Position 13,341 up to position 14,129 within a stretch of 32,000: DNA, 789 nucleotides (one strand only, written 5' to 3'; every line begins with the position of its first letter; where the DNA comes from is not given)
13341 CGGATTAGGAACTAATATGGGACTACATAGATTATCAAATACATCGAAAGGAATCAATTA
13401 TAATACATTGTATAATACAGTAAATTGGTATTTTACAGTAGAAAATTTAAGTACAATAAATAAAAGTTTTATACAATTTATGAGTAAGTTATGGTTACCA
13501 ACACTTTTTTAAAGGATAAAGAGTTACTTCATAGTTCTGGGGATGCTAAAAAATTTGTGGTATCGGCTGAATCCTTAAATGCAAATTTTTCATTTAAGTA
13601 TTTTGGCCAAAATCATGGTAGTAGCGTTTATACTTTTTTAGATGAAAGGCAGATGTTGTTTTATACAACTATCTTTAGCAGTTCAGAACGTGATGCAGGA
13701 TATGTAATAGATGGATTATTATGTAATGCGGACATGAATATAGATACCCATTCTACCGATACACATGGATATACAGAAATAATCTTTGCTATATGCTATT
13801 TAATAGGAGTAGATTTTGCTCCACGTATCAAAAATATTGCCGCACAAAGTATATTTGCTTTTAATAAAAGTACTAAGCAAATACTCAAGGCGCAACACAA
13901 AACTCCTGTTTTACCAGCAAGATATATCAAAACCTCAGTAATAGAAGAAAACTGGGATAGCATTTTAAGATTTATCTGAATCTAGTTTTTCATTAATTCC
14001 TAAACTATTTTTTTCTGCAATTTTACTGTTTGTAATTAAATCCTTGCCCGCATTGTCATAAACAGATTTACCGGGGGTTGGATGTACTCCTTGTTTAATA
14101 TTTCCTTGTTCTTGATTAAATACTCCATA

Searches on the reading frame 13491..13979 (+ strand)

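Call 36: search_protein_families(library=pfam, proteins=[window:13491-13979:+], max_evalue=0.001)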
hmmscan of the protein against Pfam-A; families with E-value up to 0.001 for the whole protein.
window:13491-13979:+ (162 aa): 1 family
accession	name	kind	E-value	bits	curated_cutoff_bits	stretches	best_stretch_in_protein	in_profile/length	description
PF01526.23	DDE_Tnp_Tn3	-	7.1e-42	144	24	1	14-161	99-242/389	Tn3 transposase DDE domain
